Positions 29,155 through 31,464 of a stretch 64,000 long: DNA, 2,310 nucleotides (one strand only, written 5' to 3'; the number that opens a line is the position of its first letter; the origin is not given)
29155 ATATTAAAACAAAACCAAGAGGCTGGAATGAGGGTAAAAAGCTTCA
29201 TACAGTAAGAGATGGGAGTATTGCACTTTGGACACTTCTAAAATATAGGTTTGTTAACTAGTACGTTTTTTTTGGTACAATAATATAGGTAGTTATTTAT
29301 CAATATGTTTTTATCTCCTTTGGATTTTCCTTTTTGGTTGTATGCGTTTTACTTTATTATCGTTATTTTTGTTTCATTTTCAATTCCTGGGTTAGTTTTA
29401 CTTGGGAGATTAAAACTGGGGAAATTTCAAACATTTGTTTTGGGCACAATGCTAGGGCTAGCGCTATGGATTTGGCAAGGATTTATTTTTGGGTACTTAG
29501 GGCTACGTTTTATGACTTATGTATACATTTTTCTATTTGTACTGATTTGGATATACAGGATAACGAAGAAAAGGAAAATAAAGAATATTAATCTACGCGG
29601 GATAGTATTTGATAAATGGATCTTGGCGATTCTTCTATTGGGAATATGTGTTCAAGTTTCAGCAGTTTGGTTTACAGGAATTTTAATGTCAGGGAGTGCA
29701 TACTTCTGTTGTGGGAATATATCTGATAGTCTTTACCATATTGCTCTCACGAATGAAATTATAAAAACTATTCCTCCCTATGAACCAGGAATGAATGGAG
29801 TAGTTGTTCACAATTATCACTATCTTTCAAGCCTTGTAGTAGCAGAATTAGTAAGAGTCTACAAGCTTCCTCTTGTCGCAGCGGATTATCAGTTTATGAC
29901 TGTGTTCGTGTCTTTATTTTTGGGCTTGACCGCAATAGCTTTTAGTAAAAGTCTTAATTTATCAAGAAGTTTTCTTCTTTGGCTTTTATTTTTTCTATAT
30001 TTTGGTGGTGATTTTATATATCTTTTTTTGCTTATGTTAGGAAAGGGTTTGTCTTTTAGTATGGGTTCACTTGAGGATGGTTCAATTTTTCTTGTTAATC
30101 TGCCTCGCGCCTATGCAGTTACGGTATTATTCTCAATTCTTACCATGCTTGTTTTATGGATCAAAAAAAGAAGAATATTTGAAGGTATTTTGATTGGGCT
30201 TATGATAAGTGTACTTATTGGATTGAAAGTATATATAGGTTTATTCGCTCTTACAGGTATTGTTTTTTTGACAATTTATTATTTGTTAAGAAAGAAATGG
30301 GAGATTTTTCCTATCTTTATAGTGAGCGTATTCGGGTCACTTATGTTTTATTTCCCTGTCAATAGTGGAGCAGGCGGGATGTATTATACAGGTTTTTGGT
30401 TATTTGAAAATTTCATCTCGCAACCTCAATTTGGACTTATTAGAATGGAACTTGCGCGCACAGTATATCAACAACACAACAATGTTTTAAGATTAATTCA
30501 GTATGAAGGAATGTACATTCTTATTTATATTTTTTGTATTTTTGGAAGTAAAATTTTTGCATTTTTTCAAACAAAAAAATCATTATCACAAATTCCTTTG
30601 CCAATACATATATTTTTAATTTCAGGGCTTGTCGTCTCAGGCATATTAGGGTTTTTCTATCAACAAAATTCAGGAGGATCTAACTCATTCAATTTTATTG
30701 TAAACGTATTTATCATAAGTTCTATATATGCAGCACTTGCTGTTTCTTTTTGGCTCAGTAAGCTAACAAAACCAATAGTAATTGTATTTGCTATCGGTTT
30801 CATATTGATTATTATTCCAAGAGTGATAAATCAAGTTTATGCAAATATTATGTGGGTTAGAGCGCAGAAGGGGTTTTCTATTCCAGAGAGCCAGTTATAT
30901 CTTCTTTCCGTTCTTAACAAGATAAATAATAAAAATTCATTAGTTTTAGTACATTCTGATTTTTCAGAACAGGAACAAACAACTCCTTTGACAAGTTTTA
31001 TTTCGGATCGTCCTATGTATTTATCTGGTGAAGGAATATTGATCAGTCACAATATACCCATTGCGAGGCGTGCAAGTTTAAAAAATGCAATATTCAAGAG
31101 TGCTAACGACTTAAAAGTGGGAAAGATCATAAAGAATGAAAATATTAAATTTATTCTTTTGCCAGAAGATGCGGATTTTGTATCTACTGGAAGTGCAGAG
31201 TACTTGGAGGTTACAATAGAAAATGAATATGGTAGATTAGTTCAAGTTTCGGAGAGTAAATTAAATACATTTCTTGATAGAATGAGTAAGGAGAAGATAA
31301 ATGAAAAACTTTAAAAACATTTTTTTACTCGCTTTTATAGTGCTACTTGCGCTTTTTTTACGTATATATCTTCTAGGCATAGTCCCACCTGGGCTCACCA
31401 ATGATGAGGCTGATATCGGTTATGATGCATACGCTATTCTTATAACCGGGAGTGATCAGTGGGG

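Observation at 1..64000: A 64-kb co-directional super-locus of ~24 GT-C membrane glycosyltransferases from at least 8 families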

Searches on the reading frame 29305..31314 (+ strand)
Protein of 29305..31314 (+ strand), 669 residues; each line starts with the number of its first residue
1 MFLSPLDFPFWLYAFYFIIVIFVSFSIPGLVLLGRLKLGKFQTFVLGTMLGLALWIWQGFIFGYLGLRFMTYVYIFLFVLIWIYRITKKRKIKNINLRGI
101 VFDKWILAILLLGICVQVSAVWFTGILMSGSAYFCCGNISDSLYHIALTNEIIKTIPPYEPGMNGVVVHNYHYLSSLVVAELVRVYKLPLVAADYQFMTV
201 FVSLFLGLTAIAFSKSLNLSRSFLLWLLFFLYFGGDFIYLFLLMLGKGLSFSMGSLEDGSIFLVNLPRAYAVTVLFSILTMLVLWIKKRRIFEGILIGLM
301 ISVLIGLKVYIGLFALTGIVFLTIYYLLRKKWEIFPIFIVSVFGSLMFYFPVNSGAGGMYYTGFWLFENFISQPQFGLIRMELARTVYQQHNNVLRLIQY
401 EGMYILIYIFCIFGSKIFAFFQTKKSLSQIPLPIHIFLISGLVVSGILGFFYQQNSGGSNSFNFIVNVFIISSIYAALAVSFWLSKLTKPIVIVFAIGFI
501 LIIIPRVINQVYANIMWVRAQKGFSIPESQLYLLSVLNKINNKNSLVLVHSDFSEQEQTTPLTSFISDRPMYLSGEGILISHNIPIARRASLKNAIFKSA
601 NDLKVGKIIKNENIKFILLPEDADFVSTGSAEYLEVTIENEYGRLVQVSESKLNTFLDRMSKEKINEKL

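Call 7: search_protein_families(library=pfam, max_evalue=0.01, proteins=[window:29305-31314:+])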
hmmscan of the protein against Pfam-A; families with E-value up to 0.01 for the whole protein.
window:29305-31314:+ (669 aa): 0 families

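Call 18: search_protein_families(library=ncbifam, max_evalue=0.1, proteins=[window:29305-31314:+])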
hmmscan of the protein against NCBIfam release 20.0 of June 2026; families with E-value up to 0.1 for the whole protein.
window:29305-31314:+ (669 aa): 0 families

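Call 19: search_protein_families(library=pfam, max_evalue=10, proteins=[window:29305-31314:+])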
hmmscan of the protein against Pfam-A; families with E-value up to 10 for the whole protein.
window:29305-31314:+ (669 aa): 0 families

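Call 21: find_encoding_contigs(protein=window:29305-31314:+, flank=10000, max_places=4)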
Protein window:29305-31314:+ (669 aa): 5 contigs read that carry it; 1 place shown.
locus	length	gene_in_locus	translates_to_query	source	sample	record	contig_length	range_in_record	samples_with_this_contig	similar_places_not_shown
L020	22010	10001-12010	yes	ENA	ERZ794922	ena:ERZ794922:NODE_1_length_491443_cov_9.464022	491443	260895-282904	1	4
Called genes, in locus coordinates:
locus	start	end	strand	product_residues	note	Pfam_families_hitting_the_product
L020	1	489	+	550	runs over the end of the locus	PF09586:YfhO (weak), PF13231:PMT_2 (weak), PF10131:PTPS_related, PF09586:YfhO (weak)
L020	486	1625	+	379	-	-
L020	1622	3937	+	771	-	PF09586:YfhO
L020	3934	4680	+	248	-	PF00535:Glycos_transf_2, PF10111:Glyco_tranf_2_2 (weak)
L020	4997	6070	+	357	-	PF00534:Glycos_transf_1, PF13692:Glyco_trans_1_4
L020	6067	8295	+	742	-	PF09586:YfhO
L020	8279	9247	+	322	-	PF13641:Glyco_tranf_2_3, PF00535:Glycos_transf_2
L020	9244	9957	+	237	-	PF00535:Glycos_transf_2, PF10111:Glyco_tranf_2_2 (weak), PF13641:Glyco_tranf_2_3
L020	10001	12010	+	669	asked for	-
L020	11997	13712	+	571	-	PF13231:PMT_2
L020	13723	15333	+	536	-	PF13231:PMT_2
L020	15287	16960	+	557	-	PF02366:PMT, PF13231:PMT_2 (weak)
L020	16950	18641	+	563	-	PF13231:PMT_2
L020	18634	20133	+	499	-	-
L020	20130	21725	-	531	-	-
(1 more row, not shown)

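Call 25: find_homologous_proteins(query=window:29305-31314:+, max_evalue=0.00001)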
Query window:29305-31314:+ (669 aa): 154 proteins with E <= 0.00001 among 8000 candidates; the best 120 are listed.
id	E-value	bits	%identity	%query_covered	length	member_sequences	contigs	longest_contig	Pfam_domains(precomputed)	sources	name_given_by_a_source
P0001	0.0e+0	1424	97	100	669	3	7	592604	-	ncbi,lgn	-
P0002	0.0e+0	1185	81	100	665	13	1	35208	-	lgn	-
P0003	0.0e+0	1150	79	98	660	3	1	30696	-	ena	-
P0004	0.0e+0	1146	78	98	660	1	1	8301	-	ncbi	-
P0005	0.0e+0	1145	78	98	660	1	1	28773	-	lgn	-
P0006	0.0e+0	1144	78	98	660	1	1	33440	-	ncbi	-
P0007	1.2e-232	792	52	100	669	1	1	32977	-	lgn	-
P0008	2.4e-228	778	52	99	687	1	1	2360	-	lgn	-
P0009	3.1e-226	771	53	99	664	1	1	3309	-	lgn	-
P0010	8.8e-224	763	54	95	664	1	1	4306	-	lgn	-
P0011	6.7e-223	760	55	95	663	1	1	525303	-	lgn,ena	-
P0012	1.5e-212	726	52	98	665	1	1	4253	-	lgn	-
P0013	8.0e-211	720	51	98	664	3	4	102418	-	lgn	-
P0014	4.6e-200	685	49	100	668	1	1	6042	-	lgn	-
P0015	5.5e-199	681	48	99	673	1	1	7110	-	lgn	-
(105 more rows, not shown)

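Call 28: search_solved_structures(query=A1, max_evalue=1)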
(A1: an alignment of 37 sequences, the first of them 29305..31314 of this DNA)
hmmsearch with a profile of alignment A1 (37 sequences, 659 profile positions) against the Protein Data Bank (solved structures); distinct sequences matched with E-value up to 1: 0.

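Call 37: predict_structure(alignment_id=A1)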
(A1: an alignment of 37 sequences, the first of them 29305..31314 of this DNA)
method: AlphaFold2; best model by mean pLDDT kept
length: 669 residues; sequences in the alignment: 37
mean_pLDDT: 90.1   pTM: 0.90
mean pLDDT of the five models: 90.1, 88.5, 88.1, 87.5, 86.6
residues with pLDDT >= 90: 440; 70-90: 195; 50-70: 26; < 50: 8
segments of 3 or more residues with pLDDT < 50: 95-100
pLDDT, mean of each block of 10 residues (from residue 1): 91 98 98 89 96 97 95 98 86 49 85 95 89 86 92 93 90 91 97 96 98 96 96 92 89 74 90 97 96 97 92 95 98 97 94 71 82 85 89 91 90 89 94 97 91 66 77 95 93 91 90 89 88 88 90 88 90 91 89 94 94 95 86 92 94 95 73
secondary structure, 60 per line:
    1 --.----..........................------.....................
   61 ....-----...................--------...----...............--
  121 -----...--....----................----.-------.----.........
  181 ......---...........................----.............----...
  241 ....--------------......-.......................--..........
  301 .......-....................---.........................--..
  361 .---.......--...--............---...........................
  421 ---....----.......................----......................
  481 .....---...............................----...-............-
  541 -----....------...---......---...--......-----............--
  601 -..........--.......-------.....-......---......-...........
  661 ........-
elements in order: H8-33 H40-64 H70-88 H104-118 E126-128 E131-134 H139-154 H172-186 H190-216 H221-233 H238-244 H259-264 H266-288 H291-307 H309-328 H332-356 E359-361 H365-371 H379-390 H394-420 H424-427 H432-451 E452-454 H459-485 H489-519 E524-526 H528-539 E546-549 H562-567 E571-573 H576-581 H587-598 H602-611 E614-620 H628-632 E634-639 E643-648 H650-668

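Call 39: fold_search(model_id=the predicted structure, library=pdb)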
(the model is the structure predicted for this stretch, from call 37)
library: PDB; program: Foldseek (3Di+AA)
matches with E <= 10: 224; with E <= 0.001: 14
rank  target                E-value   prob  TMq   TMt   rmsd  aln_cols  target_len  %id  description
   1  8agc_A                7.0e-08  1.00  0.43  0.41  14.1       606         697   13  Structure of yeast oligosaccharylransferase complex with lipid-linked oligosaccharide and non-acceptor peptide bound (released 2022-12-07)
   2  6ezn_F                7.3e-08  1.00  0.44  0.45  13.3       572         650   13  Cryo-EM structure of the yeast oligosaccharyltransferase (OST) complex (released 2018-01-17)
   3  8agb_A                9.4e-08  1.00  0.45  0.46  12.8       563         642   12  Structure of yeast oligosaccharylransferase complex with lipid-linked oligosaccharide bound (released 2022-12-07)
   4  7oci_F                3.2e-07  1.00  0.44  0.46  12.4       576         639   12  Cryo-EM structure of yeast Ost6p containing oligosaccharyltransferase complex (released 2022-02-16)
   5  7zlh_A                1.0e-06  1.00  0.41  0.41  14.1       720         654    9  Cryo-EM structure of C-mannosyltransferase CeDPY19, in apo state, bound to CMT2-Fab and anti-Fab nanobody (released 2023-01-11)
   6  7zlg_A                1.2e-06  1.00  0.38  0.38  14.2       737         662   11  Cryo-EM structure of C-mannosyltransferase CeDPY19, in complex with acceptor peptide and bound to CMT2-Fab and anti-Fa (released 2023-01-11)
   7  6c26_A                1.3e-06  1.00  0.43  0.44  13.2       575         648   13  The Cryo-EM structure of a eukaryotic oligosaccharyl transferase complex (released 2018-01-31)
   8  7e9s_A                1.6e-06  1.00  0.43  0.35  13.3       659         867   12  Archaeal oligosaccharyltransferase AglB from Archaeoglobus fulgidus in complex with an inhibitory peptide and a dolich (released 2021-09-08)
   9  7zli_A                1.8e-06  1.00  0.38  0.38  16.5       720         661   10  Cryo-EM structure of C-mannosyltransferase CeDPY19, in complex with Dol25-P-Man and bound to CMT2-Fab and anti-Fab nan (released 2023-01-11)
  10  5gmy_A                1.3e-05  1.00  0.41  0.34  15.2       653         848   12  Crystal structure of the Archaeoglobus fulgidus oligosaccharyltransferase (O29867_ARCFU) tethered with an acceptor pep (released 2017-02-01)
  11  3rce_A                1.5e-05  1.00  0.43  0.43  15.7       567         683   10  Bacterial oligosaccharyltransferase PglB (released 2011-06-15)
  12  6gxc_A                2.1e-05  1.00  0.43  0.41  17.3       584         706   10  Bacterial oligosaccharyltransferase PglB in complex with an inhibitory peptide and a reactive lipid-linked oligosaccha (released 2018-11-14)
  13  5ogl_A                2.6e-05  1.00  0.40  0.38  17.4       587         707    9  Structure of bacterial oligosaccharyltransferase PglB in complex with an acceptor peptide and an lipid-linked oligosac (released 2017-10-25)
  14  3wak                  3.5e-05  1.00  0.44  0.36  13.4       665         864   12  Crystal structure of the Archaeoglobus fulgidus oligosaccharyltransferase (O29867_ARCFU) in the apo form (released 2013-10-30)
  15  9s6t_A                4.7e-03  1.00  0.31  0.41  16.0       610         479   11  Ternary cryo-EM structure of chicken ALG12 with Dol25-PP-GlcNAc2Man7, Dol25-P-Man, and Fab (released 2026-03-18)
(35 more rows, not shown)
